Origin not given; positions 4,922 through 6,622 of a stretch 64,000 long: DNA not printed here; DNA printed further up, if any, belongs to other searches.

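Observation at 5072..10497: Full enzyme logic for a dTDP-2,6-dideoxyhexose (2-deoxy-rhamnose/olivose type) embedded in a cell-wall glycan locus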

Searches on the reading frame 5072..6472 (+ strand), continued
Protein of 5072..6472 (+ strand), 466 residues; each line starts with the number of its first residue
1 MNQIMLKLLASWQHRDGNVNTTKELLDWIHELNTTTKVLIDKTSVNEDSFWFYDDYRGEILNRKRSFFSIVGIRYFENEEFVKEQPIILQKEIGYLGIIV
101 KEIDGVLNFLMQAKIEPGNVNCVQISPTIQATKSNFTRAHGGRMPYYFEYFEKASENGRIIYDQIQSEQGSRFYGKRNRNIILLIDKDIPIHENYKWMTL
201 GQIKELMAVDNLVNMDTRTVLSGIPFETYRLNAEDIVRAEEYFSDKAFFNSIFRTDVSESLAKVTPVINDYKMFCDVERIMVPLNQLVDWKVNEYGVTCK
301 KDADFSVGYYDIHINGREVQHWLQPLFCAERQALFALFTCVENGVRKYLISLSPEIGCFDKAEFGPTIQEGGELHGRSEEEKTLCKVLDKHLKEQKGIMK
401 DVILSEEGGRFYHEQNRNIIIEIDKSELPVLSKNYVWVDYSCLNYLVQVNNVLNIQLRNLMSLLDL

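Call 24: find_related_loci(query=A1, collection=genome_contigs, flank=10000)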
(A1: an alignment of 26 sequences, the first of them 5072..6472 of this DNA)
Query A1 (466 aa) in genome_contigs; peptide patterns used: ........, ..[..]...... (x = any residue, [..] = any of these).
368 stretches matched a pattern; 325 encode a relative of the query (tblastn E <= 1e-3); the best 80 are kept; 80 distinct loci.
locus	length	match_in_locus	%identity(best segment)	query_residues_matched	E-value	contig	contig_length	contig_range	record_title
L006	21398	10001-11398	81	1-466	0e+0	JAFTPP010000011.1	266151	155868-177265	MAG: Lachnospiraceae bacterium isolate RGIG4034 Roe_deer_Cecum-5__c3815, whole genome shotgun sequence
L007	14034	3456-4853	71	2-466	0e+0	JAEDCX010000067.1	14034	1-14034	MAG: Lachnospiraceae bacterium isolate MAG017 NODE_4493_length_14034_cov_6.307819, whole genome shotgun sequence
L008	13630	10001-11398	67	1-466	0e+0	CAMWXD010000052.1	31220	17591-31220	MAG TPA_asm: uncultured Eubacterium sp. isolate SRR14411328_bin.4_metawrap_v1.3_MAG genome assembly, contig: NODE.464_le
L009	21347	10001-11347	64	6-456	0e+0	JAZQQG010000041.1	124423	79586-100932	MAG: Lachnospiraceae bacterium isolate T1900045236_TH20190006.MAGScoT_cleanbin_000043 SGB_5477_k141_1069886, whole genom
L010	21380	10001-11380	62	4-466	0e+0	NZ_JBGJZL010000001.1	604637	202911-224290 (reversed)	Pelosinus sp. sgz500959 Scaffold1, whole genome shotgun sequence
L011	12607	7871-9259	62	1-466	0e+0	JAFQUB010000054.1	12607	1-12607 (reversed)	MAG: Lachnospiraceae bacterium isolate RGIG2151 Goat_Colon-6__c890498, whole genome shotgun sequence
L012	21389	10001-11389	62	1-466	0e+0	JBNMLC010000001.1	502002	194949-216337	MAG: Lachnospiraceae bacterium isolate CM_BacRUG_134.27 k141_235473_length_502002_cov_56.8389, whole genome shotgun sequ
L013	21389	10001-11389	62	1-466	0e+0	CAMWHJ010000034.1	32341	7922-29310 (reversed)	MAG TPA_asm: uncultured Lachnospiraceae bacterium isolate SRR14411243_bin.6_metawrap_v1.3_MAG genome assembly, contig: N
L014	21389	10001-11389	61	1-466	0e+0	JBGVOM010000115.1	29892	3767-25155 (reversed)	MAG: Lachnospiraceae bacterium isolate fecal_MAG_210 fecal_MAG_210_contig_0115, whole genome shotgun sequence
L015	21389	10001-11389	61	1-466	0e+0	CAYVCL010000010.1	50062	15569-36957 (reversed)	MAG TPA_asm: uncultured Lachnospiraceae bacterium isolate SRP350583_co1_562 genome assembly, contig: NODE_993_length_500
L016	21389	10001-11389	62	1-466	0e+0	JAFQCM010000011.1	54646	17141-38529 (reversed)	MAG: Lachnospiraceae bacterium isolate RGIG1694 Goat_Cecum-2__c77749, whole genome shotgun sequence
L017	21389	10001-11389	61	1-466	0e+0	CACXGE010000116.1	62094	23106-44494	MAG: uncultured Lachnospiraceae bacterium isolate RUG11237 genome assembly, contig: RUG11237_asm_116, whole genome shotg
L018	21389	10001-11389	61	1-466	0e+0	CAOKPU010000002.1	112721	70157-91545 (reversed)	MAG TPA_asm: uncultured Lachnospiraceae bacterium isolate SRR17684640_bin.39_metawrap_v1.3_MAG genome assembly, contig:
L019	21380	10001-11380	61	4-466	0e+0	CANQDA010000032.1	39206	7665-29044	MAG: uncultured Lachnospiraceae bacterium isolate Lapin-003-2__bin22 genome assembly, contig: Lapin-003-2__NODE_1008_len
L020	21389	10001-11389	61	1-466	0e+0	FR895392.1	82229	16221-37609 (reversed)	Firmicutes bacterium CAG:882 genomic scaffold, scf142, whole genome shotgun sequence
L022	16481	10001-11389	60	1-466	0e+0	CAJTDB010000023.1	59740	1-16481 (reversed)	Lachnospiraceae bacterium isolate B56_56_CC_H genome assembly, contig: MGBC000116.23, whole genome shotgun sequence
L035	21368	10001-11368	58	8-466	2e-178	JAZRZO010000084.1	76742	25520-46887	MAG: Lachnospiraceae bacterium isolate T1900044948_TA20190001.MAGScoT_cleanbin_000008 SGB_3504_k141_2093246, whole genom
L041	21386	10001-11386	57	1-466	3e-174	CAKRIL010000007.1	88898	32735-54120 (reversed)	MAG: uncultured Lachnospiraceae bacterium isolate REFINED_METABAT215_TOP10_CONTIGS_1500_ASSEMBLY_K77_MERGED__Hadza_PheCh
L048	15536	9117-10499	55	1-465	7e-172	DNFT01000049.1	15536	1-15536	MAG TPA_asm: Eubacterium sp. isolate UBA10756 contig_3765, whole genome shotgun sequence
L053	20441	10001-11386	56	1-466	4e-170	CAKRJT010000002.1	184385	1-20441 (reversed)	MAG: uncultured Lachnospiraceae bacterium isolate REFINED_METABAT215_TOP10_CONTIGS_1500_ASSEMBLY_K77_MERGED__Hadza_MoBio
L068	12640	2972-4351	53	1-466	5e-157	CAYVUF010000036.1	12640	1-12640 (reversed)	MAG TPA_asm: uncultured Bacteroides sp. isolate SRP350583_co1_401 genome assembly, contig: NODE_8496_length_12640_cov_8.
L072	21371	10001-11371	54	7-466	2e-154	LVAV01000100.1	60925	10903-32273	MAG: Clostridiales bacterium Firm_16 _contig_57664, whole genome shotgun sequence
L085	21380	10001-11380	51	4-466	2e-151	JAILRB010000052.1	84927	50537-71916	MAG: Eubacterium sp. isolate RUI373 k141_12519383_flag=0_multi=39.9908_len=84927, whole genome shotgun sequence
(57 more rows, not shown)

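Call 32: search_protein_families(library=pfam, proteins=[L085:7850-8989:+, L018:1912-2856:-, L048:4049-5959:+, L053:9044-9985:+, L041:12473-14362:+, L041:14381-15514:+, L048:14644-15516:+, L009:8547-8960:+, L035:18825-20036:+, L072:16917-17567:+], max_evalue=0.00001)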
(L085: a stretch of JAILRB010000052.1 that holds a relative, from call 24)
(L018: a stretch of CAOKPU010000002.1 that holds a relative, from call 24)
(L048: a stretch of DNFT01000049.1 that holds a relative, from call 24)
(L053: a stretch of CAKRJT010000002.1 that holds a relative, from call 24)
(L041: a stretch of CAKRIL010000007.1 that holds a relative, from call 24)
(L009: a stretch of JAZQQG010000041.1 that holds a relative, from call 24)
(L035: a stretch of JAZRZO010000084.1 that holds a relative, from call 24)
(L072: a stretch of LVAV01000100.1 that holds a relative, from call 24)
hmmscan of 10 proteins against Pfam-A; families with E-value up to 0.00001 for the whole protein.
L085:7850-8989:+ (379 aa): 3 families
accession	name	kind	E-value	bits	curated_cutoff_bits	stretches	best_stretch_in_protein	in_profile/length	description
PF01041.23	DegT_DnrJ_EryC1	-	7.3e-93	312.1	19.8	1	25-374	5-359/360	DegT/DnrJ/EryC1/StrS aminotransferase family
PF00155.27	Aminotran_1_2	-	1.7e-08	34.5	19.7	1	24-173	19-194/361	Aminotransferase class I and II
PF01053.26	Cys_Met_Meta_PP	-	2.4e-06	26.8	27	1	44-223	51-232/381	Cys/Met metabolism PLP-dependent enzyme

L018:1912-2856:- (314 aa): 6 families
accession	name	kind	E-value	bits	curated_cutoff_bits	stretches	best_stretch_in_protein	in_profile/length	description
PF01370.27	Epimerase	-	1.1e-31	110.6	20.9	1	10-239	2-240/240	NAD dependent epimerase/dehydratase family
PF16363.11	GDP_Man_Dehyd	-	2e-13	51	27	1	146-304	151-332/332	GDP-mannose 4,6 dehydratase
PF13460.12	NAD_binding_10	-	4.1e-08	33.7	27.2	1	13-158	1-131/184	NAD(P)H-binding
PF07993.18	NAD_binding_4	-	8.8e-08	32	20.1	0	11-208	1-241/258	Male sterility protein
PF01073.25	3Beta_HSD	-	2e-06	27.5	22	1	10-227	1-229/280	3-beta hydroxysteroid dehydrogenase/isomerase family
PF00106.31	adh_short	-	5.8e-06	26.4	26.6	0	9-43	3-37/195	short chain dehydrogenase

L048:4049-5959:+ (636 aa): 3 families
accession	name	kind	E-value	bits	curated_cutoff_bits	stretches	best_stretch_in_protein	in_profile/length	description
PF02776.23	TPP_enzyme_N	-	1e-31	109.6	26.8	1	4-108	2-106/119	Thiamine pyrophosphate enzyme, N-terminal TPP binding domain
PF02775.26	TPP_enzyme_C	-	9.5e-29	100.6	21.9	1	419-585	3-151/151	Thiamine pyrophosphate enzyme, C-terminal TPP binding domain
PF00205.28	TPP_enzyme_M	-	1.4e-24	86.8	30.4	1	211-345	4-137/137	Thiamine pyrophosphate enzyme, central domain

L053:9044-9985:+ (313 aa): 0 families

L041:12473-14362:+ (629 aa): 0 families

L041:14381-15514:+ (377 aa): 0 families

L048:14644-15516:+ (290 aa): 0 families

L009:8547-8960:+ (137 aa): 1 family
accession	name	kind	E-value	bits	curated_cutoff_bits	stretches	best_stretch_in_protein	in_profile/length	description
PF05523.17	FdtA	-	2.9e-38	131.1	23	1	4-131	2-128/131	WxcM-like, C-terminal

L035:18825-20036:+ (403 aa): 4 families
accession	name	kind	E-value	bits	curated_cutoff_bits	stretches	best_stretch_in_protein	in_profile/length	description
PF13535.11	ATP-grasp_4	-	4.9e-14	52.7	27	1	140-284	2-156/160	ATP-grasp domain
PF02655.19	ATP-grasp_3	-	2.2e-10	41.3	23.2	1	104-281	2-157/160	ATP-grasp domain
PF02786.22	CPSase_L_D2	-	2e-09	37.7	19.8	1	108-188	4-90/211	Carbamoyl-phosphate synthase L chain, ATP binding domain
PF07478.18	Dala_Dala_lig_C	-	3.9e-09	36.7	24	1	132-277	28-172/204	D-ala D-ala ligase C-terminus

L072:16917-17567:+ (216 aa): 4 families
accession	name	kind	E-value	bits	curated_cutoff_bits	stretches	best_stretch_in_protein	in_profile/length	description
PF00132.30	Hexapep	-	3.2e-16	58.7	27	2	119-152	1-34/36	Bacterial transferase hexapeptide (six repeats)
PF25084.1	LbH_EIF2B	-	1.9e-12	47.5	54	1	99-188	7-93/105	EIF2B subunit epsilon LbH domain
PF14602.12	Hexapep_2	-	3.1e-08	33.6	27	0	156-188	2-32/34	Hexapeptide repeat of succinyl-transferase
PF17836.7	PglD_N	-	1.6e-07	32.2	23.4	1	3-81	2-78/78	PglD N-terminal domain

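Call 33: search_protein_families(library=pfam, proteins=[L016:4439-5893:+, L011:3702-4622:+, L016:7996-9033:+, L014:13455-14891:-, L012:15404-16402:+, L011:1026-2225:+, L022:1416-2198:+, L011:168-1010:+, L019:8855-9853:+, L003:6522-7439:+], max_evalue=0.00001)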
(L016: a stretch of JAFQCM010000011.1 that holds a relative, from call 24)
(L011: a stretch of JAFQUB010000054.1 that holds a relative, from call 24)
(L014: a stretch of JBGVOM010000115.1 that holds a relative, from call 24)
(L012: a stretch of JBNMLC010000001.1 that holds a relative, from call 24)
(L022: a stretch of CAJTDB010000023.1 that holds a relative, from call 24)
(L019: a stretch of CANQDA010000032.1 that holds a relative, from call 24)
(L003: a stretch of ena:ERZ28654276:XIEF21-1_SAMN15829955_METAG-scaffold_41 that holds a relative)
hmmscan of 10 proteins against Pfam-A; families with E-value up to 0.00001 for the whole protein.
L016:4439-5893:+ (484 aa): 2 families
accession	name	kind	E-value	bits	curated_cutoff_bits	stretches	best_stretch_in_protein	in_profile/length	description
PF03062.24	MBOAT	-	4.4e-28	99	27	1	55-341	31-290/337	MBOAT, membrane-bound O-acyltransferase family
PF13813.11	MBOAT_2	-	2.3e-06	28.2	25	0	267-328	4-67/85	Membrane bound O-acyl transferase family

L011:3702-4622:+ (306 aa): 0 families

L016:7996-9033:+ (345 aa): 1 family
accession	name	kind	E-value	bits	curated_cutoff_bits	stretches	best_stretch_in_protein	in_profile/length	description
PF01757.29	Acyl_transf_3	-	2.7e-22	79.7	31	1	12-330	4-324/326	Acyltransferase domain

L014:13455-14891:- (478 aa): 0 families

L012:15404-16402:+ (332 aa): 1 family
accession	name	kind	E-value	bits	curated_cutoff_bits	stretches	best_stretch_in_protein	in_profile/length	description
PF01757.29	Acyl_transf_3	-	5e-23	82.1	31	1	10-316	4-325/326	Acyltransferase domain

L011:1026-2225:+ (399 aa): 0 families

L022:1416-2198:+ (260 aa): 2 families
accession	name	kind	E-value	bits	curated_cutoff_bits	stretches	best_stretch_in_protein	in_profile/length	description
PF00483.29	NTP_transferase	-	9.5e-18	65.1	21.2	1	2-232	1-226/245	Nucleotidyl transferase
PF12804.13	NTP_transf_3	-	3.7e-08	34.2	27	1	3-58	1-51/160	MobA-like NTP transferase domain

L011:168-1010:+ (280 aa): 5 families
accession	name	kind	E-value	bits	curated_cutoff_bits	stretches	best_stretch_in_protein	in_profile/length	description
PF04321.23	RmlD_sub_bind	-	7.1e-96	321.1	27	1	1-279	1-285/287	RmlD substrate binding domain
PF01370.27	Epimerase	-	1.1e-23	84.4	20.9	1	3-162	1-184/240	NAD dependent epimerase/dehydratase family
PF16363.11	GDP_Man_Dehyd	-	1.9e-14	54.3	27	1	22-147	44-174/332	GDP-mannose 4,6 dehydratase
PF07993.18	NAD_binding_4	-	5.6e-09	36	20.1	1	23-154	60-209/258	Male sterility protein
PF02719.21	Polysacc_synt_2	-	7.9e-08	32.3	20.2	1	36-143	61-155/293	Polysaccharide biosynthesis protein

L019:8855-9853:+ (332 aa): 3 families
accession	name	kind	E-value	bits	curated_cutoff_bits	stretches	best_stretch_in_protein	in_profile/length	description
PF00535.33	Glycos_transf_2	-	4.2e-31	108.6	23.3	1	5-132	1-130/168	Glycosyl transferase family 2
PF10111.15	Glyco_tranf_2_2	-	3e-12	47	27.3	1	5-131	1-136/276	Glycosyltransferase like family 2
PF13641.12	Glyco_tranf_2_3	-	2.6e-08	34.6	27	1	4-110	3-114/230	Glycosyltransferase like family 2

L003:6522-7439:+ (305 aa): 1 family
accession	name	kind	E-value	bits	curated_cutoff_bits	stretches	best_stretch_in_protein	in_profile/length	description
PF00583.31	Acetyltransf_1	-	4.1e-09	37.2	20.7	1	198-291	24-116/116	Acetyltransferase (GNAT) family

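Call 53: search_protein_families(library=pfam, alignment_id=A3, max_evalue=0.00001)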
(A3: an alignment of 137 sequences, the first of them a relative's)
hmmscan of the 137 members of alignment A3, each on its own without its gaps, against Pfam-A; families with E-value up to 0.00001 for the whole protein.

A. member 1, L010:5100-6260:+ (386 aa): 2 families
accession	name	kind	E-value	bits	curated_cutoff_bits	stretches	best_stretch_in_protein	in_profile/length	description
PF00534.26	Glycos_transf_1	-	2.9e-08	33.9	26.4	1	208-367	2-169/172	Glycosyl transferases group 1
PF13439.12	Glyco_transf_4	-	9.9e-06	26.1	28.5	0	28-197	14-169/170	Glycosyltransferase Family 4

B. families by the number of members that match (of 137 scanned): 104 families (the first 25 are shown)
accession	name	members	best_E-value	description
PF01757.29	Acyl_transf_3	15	5.5e-31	Acyltransferase domain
PF00534.26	Glycos_transf_1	13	1.7e-35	Glycosyl transferases group 1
PF13692.12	Glyco_trans_1_4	12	9.1e-31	Glycosyl transferases group 1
PF00535.33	Glycos_transf_2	9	5.1e-40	Glycosyl transferase family 2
PF13439.12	Glyco_transf_4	9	2.6e-23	Glycosyltransferase Family 4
PF12804.13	NTP_transf_3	7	9.2e-18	MobA-like NTP transferase domain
PF00483.29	NTP_transferase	6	4.7e-70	Nucleotidyl transferase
PF01943.22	Polysacc_synt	6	1.9e-33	Polysaccharide biosynthesis protein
PF13641.12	Glyco_tranf_2_3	5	2.2e-13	Glycosyltransferase like family 2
PF01128.25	IspD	4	1.5e-42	2-C-methyl-D-erythritol 4-phosphate cytidylyltransferase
PF10111.15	Glyco_tranf_2_2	4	3e-12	Glycosyltransferase like family 2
PF02719.21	Polysacc_synt_2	3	5.6e-99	Polysaccharide biosynthesis protein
PF16363.11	GDP_Man_Dehyd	3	3.7e-86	GDP-mannose 4,6 dehydratase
PF01370.27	Epimerase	3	2.8e-70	NAD dependent epimerase/dehydratase family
PF13440.11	Polysacc_synt_3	2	3.6e-94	Polysaccharide biosynthesis protein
PF04321.23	RmlD_sub_bind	2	5.9e-13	RmlD substrate binding domain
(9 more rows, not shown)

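Call 54: list_cluster_members(proteins=[window:5072-6472:+, window:6510-7535:+, window:9610-10497:+, window:4095-5048:+, window:22529-23398:+, window:21363-22454:+, window:24725-25294:+, window:43460-44929:+, window:54380-55315:+, window:2469-4052:+])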
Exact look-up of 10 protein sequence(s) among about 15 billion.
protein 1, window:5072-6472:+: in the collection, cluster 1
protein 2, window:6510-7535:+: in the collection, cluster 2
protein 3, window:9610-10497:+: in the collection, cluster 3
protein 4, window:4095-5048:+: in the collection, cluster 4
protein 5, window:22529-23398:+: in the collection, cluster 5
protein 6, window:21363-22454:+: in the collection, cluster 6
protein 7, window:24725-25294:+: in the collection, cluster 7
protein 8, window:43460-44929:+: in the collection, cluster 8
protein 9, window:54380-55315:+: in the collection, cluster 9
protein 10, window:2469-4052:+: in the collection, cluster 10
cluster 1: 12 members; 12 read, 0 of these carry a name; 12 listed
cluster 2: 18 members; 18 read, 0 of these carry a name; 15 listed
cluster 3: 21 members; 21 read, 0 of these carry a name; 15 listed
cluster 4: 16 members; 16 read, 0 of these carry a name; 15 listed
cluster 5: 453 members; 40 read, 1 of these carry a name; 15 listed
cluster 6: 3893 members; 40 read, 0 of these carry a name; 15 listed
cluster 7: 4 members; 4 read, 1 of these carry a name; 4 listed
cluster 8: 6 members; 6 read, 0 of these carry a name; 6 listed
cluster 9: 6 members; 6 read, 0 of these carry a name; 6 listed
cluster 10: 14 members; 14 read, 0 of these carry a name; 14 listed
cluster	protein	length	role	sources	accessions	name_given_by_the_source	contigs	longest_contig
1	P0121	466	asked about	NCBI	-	-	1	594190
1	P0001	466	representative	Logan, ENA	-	-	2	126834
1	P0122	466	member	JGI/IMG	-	-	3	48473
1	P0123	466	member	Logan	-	-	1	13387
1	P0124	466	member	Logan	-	-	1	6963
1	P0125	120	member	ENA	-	-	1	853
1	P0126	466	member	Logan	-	-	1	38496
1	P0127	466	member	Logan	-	-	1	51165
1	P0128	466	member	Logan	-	-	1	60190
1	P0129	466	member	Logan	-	-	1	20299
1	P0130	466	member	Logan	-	-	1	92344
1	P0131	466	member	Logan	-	-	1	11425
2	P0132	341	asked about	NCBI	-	-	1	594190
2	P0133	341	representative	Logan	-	-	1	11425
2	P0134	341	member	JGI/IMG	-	-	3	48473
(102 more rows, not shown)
